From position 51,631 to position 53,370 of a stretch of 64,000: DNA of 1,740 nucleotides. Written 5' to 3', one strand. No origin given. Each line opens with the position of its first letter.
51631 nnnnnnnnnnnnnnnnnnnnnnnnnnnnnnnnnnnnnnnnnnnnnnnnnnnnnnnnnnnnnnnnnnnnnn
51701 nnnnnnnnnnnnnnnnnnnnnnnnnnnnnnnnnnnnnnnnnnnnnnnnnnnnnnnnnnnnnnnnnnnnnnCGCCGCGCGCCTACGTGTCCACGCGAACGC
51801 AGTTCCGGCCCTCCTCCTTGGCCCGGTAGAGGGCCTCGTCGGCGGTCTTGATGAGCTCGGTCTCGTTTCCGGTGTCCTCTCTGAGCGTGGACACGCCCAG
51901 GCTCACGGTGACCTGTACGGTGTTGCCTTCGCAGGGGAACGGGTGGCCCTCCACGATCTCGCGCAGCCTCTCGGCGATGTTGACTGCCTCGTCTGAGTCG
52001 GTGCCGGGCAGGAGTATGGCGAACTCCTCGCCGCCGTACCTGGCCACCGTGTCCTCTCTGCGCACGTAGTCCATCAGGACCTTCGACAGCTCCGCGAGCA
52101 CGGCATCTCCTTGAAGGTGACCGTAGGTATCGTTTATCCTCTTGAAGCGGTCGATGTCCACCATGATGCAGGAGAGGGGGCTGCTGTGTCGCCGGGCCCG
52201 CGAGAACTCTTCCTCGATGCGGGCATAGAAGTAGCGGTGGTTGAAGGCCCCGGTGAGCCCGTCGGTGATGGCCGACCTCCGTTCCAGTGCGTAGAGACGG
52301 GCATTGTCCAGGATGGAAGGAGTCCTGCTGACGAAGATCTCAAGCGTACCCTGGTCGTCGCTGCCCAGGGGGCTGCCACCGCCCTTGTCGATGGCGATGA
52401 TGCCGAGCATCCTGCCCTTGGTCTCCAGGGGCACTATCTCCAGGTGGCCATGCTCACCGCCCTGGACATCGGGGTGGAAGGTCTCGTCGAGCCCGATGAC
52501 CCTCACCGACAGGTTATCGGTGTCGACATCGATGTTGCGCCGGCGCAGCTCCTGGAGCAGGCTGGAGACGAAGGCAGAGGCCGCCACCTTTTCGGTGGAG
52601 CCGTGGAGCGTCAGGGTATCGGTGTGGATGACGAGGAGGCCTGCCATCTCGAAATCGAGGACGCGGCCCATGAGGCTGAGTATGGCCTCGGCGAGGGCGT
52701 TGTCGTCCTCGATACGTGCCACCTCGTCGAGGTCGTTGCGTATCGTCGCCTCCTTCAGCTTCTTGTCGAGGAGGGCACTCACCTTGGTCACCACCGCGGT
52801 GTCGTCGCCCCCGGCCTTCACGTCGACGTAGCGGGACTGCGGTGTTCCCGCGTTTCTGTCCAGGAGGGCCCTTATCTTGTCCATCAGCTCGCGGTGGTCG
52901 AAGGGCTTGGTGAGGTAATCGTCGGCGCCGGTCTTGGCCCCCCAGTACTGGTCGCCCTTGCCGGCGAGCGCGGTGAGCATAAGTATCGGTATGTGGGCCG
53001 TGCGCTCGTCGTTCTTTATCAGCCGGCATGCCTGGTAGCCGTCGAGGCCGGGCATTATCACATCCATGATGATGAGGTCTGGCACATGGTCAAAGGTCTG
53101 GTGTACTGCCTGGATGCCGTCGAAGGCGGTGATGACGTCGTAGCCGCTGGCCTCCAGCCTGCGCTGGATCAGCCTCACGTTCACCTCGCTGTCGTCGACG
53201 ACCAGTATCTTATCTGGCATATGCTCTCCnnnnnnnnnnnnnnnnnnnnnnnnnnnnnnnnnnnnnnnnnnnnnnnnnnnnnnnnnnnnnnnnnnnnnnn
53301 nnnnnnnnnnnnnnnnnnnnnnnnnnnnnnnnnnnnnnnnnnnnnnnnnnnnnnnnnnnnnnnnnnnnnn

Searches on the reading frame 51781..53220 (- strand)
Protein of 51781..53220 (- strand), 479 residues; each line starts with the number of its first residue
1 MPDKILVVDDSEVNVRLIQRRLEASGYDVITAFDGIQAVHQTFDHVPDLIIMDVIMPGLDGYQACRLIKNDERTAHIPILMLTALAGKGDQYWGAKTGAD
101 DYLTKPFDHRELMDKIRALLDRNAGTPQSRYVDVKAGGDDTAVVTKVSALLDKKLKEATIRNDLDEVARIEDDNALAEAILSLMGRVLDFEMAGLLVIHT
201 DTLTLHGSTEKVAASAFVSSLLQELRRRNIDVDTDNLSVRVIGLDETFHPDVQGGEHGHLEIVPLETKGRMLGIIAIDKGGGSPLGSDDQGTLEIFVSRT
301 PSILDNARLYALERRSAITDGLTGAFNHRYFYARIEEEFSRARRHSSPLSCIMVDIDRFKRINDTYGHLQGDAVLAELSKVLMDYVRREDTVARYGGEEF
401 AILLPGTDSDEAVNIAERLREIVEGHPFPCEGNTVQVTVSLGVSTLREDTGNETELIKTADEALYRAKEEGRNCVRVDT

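Call 6: search_protein_families(library=pfam, proteins=[window:51781-53220:-])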
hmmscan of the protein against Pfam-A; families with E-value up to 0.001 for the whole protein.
window:51781-53220:- (479 aa): 4 families
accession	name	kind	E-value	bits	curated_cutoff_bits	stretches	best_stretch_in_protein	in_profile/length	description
PF00990.26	GGDEF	-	2.5e-50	170.8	23.8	1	317-473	1-160/161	Diguanylate cyclase, GGDEF domain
PF00072.30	Response_reg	-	3.6e-26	91.9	30.2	1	5-117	1-111/111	Response regulator receiver domain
PF17853.6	GGDEF_2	-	0.00046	20.8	24.5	0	346-450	20-100/116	GGDEF-like domain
PF13492.12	GAF_3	-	0.0008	20.3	27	0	176-296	5-119/129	GAF domain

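Call 12: find_encoding_contigs(protein=window:51781-53220:-, flank=3000, max_places=6)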
Protein window:51781-53220:- (479 aa): 1 contig read that carries it; 1 place shown.
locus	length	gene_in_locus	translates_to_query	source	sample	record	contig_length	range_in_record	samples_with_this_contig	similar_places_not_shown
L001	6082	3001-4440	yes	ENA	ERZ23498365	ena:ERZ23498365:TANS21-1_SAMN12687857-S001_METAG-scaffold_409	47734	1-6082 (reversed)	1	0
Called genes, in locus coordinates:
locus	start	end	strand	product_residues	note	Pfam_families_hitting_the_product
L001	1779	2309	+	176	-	-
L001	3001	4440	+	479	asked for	PF00072:Response_reg, PF00990:GGDEF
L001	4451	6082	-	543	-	?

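Call 15: find_related_loci(query=window:51781-53220:-, collection=genome_contigs, flank=4000)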
Query window:51781-53220:- (479 aa) in genome_contigs; peptide patterns used: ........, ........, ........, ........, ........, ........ (x = any residue, [..] = any of these).
599 stretches matched a pattern (row limit reached: there are more); 555 encode a relative of the query (tblastn E <= 1e-3); the best 80 are kept; 80 distinct loci.
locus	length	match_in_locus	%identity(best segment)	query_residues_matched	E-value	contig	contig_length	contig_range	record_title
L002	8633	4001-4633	45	263-475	1e-49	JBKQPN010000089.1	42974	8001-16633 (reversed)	MAG: Terriglobales bacterium isolate MGr1A1B1C__bin_134 MGr1A1B1C_000000170707, whole genome shotgun sequence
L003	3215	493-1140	43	262-476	3e-49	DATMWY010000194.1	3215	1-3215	MAG TPA_asm: Candidatus Deferrimicrobium sp. isolate SMAG_U13106 k141_20441, whole genome shotgun sequence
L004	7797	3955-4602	44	264-477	2e-48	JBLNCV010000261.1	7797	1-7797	MAG: Syntrophothermus sp. isolate MAG116 PRJNA950955_bin24_renamed_260, whole genome shotgun sequence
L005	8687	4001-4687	43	249-475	3e-48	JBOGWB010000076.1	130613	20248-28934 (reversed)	MAG: Actinomycetota bacterium isolate M3-S_metawrap_bin.117 k127_2449211, whole genome shotgun sequence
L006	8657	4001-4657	43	260-477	3e-48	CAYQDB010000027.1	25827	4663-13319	MAG TPA_asm: uncultured Ignavibacteriales bacterium isolate binchicken_co34_486 genome assembly, contig: NODE_2870_lengt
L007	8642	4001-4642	44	264-475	1e-47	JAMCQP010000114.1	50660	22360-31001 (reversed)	MAG: Bacillota bacterium isolate FK_Sedi_A_Bin.38 NODE_1181_length_50660_cov_2.46758, whole genome shotgun sequence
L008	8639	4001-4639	43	264-475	1e-47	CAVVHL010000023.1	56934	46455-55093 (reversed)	MAG: uncultured Chloroflexia bacterium isolate MFD02923.bin.1.97 genome assembly, contig: contig_53766, whole genome sho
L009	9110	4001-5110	42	263-475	2e-46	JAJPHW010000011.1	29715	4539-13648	MAG: Terriglobia bacterium isolate Centralia_MAG_209 k107_5352320, whole genome shotgun sequence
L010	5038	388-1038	44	263-479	7e-46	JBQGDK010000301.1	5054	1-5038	MAG: Actinomycetota bacterium isolate FBaNitSoil1_21 FBaNitSoil1_contig301, whole genome shotgun sequence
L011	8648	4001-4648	44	263-475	1e-44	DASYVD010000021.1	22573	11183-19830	MAG TPA_asm: Actinomycetota bacterium isolate SMAG_U4612 k141_933220, whole genome shotgun sequence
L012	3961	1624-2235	43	274-477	1e-44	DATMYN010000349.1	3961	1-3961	MAG TPA_asm: Longilinea sp. isolate SMAG_U13149 k141_113155, whole genome shotgun sequence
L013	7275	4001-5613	44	264-475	3e-44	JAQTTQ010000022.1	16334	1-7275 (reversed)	MAG: Candidatus Omnitrophota bacterium isolate STB_44 NODE_8353_length_16334_cov_7.543839_Sandtown_B, whole genome shotg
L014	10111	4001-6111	39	237-475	4e-46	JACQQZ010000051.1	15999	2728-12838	MAG: Candidatus Omnitrophota bacterium isolate NC_groundwater_1346_Ag_S-0.2um_57_22 S_p2_S4_coassembly_k141_1183057, who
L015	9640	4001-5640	42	258-477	3e-44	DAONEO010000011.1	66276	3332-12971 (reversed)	MAG TPA_asm: Candidatus Omnitrophota bacterium isolate AMR_MDS_3867 NODE_318_length_66276_cov_17.356186, whole genome sh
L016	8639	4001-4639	41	263-477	4e-44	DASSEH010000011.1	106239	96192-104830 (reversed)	MAG TPA_asm: Candidatus Angelobacter sp. isolate SMAG_U972 k141_476900, whole genome shotgun sequence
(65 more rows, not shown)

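Call 49: search_protein_families(library=ncbifam, proteins=[window:51781-53220:-])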
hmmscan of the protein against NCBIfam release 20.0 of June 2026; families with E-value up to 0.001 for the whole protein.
window:51781-53220:- (479 aa): 108 families (the best 25 are shown)
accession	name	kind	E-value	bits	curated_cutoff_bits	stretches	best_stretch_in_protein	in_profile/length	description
NF007135.0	PRK09581.1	equivalog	1e-92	311.4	474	2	316-476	291-453/457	PleD family two-component system response regulator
TIGR00254.1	GGDEF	domain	1.7e-56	190.5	37.4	1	315-477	3-166/168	diguanylate cyclase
NF047654.1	DiguCycDgcRLepto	equivalog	1.7e-54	184.7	500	2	302-475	118-293/295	diguanylate cyclase DgcR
NF038266.1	diguan_SiaD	equivalog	1.5e-49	168.6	290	1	315-475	92-252/252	biofilm regulation diguanylate cyclase SiaD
NF041606.1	dguan_cyc_DgcA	equivalog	4.3e-47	160.7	370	1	262-477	125-338/340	diguanylate cyclase DgcA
NF007380.0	PRK09894.1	equivalog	9e-47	159.8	256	1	306-476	119-285/296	diguanylate cyclase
NF051473.1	DigCycDgcsShew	equivalog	1.2e-38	133.2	400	1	300-477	118-290/291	diguanylate cyclase DgcS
NF007423.1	PRK09966.1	equivalog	8.4e-38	130.3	325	1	315-468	237-390/390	diguanylate cyclase DgcN/YfiN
NF007298.0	PRK09776.1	equivalog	5.4e-37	127.2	1135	1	315-477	682-844/1111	diguanylate cyclase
NF007599.0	PRK10245.1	equivalog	9.1e-34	116.5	402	1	318-477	211-369/371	diguanylate cyclase AdrA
NF045944.1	ResRegRpaBCyano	equivalog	4.2e-33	114.6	330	1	6-129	1-121/229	response regulator transcription factor RpaB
NF011955.1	PRK15426.1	equivalog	4.6e-33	114.2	408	1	317-477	398-560/564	cellulose biosynthesis regulator diguanylate cyclase DgcQ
TIGR02154.1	PhoB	equivalog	6.5e-33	113.9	296.2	1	2-134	2-134/226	phosphate regulon transcriptional regulator PhoB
NF047872.1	GGDEF_GdpS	equivalog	2.4e-32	112.5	400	1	318-475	188-347/355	GGDEF domain-containing protein GdpS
NF045675.1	PhdiestaseDibA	equivalog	1.3e-31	109.6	980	1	316-475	202-361/623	phosphodiesterase DibA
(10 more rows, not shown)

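Call 60: list_cluster_members(proteins=[window:51781-53220:-, window:53501-59443:+, window:47592-51770:+])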
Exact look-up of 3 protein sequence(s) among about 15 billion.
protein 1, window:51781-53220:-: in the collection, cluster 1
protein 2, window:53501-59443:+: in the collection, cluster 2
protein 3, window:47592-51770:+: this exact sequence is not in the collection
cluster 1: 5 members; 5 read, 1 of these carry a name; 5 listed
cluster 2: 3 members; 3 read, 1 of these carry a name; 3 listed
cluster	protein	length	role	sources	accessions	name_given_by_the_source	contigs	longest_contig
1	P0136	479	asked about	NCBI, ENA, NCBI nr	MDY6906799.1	MAG: diguanylate cyclase [Chloroflexota bacterium] | diguanylate cyclase [Chloroflexota bacterium]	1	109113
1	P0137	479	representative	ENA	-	-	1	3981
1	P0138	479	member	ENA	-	-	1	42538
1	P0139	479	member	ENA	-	-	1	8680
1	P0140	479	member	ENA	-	-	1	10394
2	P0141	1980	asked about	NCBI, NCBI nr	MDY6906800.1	MAG: PAS domain S-box protein [Chloroflexota bacterium] | PAS domain S-box protein [Chloroflexota bacterium]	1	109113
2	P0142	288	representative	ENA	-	-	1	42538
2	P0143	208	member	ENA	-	-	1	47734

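Call 61: find_encoding_contigs(protein=P0138, flank=1500, max_places=4)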
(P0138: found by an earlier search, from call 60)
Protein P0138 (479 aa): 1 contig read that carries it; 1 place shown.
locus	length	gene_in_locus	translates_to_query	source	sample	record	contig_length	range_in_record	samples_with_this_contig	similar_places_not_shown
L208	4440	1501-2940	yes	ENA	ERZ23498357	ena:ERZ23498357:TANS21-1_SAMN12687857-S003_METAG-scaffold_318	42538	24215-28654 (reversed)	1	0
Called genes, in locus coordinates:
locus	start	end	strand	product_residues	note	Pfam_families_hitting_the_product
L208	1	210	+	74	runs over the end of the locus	-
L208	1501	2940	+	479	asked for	PF00072:Response_reg, PF00990:GGDEF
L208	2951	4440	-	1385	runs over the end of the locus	PF01869:BcrAD_BadFG, PF09989:DUF2229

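Call 62: find_encoding_contigs(protein=P0140, flank=1500, max_places=4)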
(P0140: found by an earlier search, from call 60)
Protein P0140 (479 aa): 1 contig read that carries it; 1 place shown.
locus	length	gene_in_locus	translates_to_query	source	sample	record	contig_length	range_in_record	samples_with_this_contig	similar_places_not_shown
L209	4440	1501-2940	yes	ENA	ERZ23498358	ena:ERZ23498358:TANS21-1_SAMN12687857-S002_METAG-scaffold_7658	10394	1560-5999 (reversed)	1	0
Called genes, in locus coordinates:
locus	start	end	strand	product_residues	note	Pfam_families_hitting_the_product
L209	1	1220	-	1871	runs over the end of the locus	?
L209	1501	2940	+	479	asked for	PF00072:Response_reg, PF00990:GGDEF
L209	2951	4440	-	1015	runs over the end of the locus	?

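Call 63: find_encoding_contigs(protein=P0137, flank=1500, max_places=4)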
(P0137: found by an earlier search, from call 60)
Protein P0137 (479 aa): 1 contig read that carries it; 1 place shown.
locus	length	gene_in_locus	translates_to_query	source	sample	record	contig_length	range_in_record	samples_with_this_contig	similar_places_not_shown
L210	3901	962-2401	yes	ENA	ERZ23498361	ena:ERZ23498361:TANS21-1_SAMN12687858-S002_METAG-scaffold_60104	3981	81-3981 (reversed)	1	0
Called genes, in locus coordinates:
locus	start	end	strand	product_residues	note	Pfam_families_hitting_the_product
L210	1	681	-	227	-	?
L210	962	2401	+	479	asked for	PF00072:Response_reg, PF00990:GGDEF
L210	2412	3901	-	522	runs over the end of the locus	?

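Call 64: find_encoding_contigs(protein=P0139, flank=1500, max_places=4)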
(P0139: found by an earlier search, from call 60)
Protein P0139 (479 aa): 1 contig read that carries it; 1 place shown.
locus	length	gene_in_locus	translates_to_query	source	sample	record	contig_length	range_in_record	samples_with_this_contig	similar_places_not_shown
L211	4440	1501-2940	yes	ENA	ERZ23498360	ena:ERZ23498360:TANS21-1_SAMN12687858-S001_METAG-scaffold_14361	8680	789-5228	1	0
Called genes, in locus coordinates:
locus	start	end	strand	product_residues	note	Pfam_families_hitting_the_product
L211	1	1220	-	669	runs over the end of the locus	?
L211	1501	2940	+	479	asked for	PF00072:Response_reg, PF00990:GGDEF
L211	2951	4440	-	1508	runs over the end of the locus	PF17203:sCache_3_2, PF01869:BcrAD_BadFG, PF09989:DUF2229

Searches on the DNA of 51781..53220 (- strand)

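Call 58: search_with_rna_model(model_id=R1, sources=[L002, L003, L004, L005, L006, L007, L008, L009, L010, L011, L012, L013, L014, L015, L016, L017, L018, L019, L020, L021, L022, L023, L024, L025, L026, L027, L028, L029, L030, L031, L032, L033, L034, L035, L036, L037, L038, L039, L040, L041, L042, L043, L044, L045, L046, L047, L048, L049, L050, L051, L052, L053, L054, L055, L056, L057, L058, L059, L060, L061, L062, L063, L064, L065, L066, L067, L068, L069, L070, L071, L072, L073, L074, L075, L076, L077, L078, L079, L080, L081], max_evalue=0.01)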
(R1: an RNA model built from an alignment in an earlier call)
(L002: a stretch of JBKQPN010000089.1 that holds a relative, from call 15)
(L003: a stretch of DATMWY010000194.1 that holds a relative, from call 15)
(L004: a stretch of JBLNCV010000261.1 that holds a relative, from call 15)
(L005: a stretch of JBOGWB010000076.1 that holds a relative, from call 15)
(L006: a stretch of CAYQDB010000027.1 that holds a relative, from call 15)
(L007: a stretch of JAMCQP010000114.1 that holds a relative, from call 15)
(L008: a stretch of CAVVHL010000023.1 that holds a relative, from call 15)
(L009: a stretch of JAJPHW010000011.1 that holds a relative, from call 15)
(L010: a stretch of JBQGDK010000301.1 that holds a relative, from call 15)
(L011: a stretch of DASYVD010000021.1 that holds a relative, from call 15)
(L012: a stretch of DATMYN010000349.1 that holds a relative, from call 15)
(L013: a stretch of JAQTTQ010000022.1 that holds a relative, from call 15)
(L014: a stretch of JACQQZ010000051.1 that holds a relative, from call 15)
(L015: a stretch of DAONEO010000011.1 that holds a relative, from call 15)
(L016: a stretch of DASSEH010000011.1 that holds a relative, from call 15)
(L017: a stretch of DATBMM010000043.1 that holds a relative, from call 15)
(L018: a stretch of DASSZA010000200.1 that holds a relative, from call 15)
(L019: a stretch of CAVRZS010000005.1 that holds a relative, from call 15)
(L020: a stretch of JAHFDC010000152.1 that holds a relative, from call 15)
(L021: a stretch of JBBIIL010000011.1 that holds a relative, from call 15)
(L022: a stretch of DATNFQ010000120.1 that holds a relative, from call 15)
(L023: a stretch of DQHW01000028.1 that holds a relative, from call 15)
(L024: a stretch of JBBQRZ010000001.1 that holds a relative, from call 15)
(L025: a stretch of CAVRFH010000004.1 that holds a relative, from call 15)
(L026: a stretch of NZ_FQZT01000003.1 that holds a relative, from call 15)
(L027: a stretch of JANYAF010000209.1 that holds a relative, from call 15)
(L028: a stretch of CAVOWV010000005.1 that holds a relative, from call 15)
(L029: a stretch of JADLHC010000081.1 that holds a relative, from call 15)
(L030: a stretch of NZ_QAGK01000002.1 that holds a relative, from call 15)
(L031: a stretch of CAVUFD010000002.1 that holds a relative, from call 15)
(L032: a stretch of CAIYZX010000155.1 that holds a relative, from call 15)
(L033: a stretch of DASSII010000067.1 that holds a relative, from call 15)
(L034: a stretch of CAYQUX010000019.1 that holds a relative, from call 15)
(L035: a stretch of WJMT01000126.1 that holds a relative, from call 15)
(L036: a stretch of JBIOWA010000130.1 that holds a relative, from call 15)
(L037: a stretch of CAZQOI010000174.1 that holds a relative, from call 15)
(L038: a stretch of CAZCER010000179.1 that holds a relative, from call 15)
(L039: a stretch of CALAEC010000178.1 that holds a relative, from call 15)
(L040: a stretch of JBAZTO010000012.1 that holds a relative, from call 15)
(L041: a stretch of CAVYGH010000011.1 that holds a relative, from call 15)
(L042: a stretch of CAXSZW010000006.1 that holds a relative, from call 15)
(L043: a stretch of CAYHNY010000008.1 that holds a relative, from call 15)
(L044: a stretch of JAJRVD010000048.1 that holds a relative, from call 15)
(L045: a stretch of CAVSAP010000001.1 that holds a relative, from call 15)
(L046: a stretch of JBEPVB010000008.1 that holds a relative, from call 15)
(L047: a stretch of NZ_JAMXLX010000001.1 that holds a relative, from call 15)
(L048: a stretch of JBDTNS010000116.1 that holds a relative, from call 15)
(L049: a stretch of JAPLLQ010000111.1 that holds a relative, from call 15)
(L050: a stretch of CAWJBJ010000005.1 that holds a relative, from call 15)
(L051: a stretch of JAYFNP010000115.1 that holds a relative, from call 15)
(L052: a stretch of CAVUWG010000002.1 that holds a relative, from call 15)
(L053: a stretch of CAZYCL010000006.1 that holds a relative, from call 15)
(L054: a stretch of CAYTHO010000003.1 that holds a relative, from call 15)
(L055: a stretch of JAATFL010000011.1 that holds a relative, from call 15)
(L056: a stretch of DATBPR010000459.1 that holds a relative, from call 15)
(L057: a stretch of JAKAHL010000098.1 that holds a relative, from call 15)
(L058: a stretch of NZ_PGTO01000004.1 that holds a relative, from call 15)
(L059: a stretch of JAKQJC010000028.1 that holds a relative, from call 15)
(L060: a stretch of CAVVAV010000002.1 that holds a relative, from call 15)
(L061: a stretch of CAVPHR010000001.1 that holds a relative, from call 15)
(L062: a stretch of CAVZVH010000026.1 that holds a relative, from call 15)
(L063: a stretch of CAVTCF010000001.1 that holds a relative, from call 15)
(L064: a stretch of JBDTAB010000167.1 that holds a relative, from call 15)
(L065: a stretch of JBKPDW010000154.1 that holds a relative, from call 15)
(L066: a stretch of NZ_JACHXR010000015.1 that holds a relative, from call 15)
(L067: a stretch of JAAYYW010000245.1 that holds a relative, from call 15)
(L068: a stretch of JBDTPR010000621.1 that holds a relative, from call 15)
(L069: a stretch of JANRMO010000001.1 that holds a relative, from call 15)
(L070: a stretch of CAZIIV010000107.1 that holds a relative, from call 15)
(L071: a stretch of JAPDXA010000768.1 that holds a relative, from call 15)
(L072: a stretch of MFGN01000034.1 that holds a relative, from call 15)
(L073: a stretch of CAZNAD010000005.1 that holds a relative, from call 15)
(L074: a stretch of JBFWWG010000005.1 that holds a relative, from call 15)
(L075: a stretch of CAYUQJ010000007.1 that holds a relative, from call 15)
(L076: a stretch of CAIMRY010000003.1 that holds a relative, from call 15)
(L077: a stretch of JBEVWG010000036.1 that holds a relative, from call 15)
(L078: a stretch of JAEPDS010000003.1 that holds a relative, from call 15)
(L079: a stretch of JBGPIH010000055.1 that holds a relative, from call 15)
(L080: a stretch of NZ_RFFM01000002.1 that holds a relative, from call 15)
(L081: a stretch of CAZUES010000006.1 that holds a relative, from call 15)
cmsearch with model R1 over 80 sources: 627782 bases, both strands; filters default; matches with E-value up to 0.01: 2.
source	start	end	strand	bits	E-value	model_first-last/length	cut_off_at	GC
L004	2772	2845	+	47.9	2e-08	1-88/88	no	0.51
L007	2816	2891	+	47.7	2.3e-08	1-88/88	no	0.55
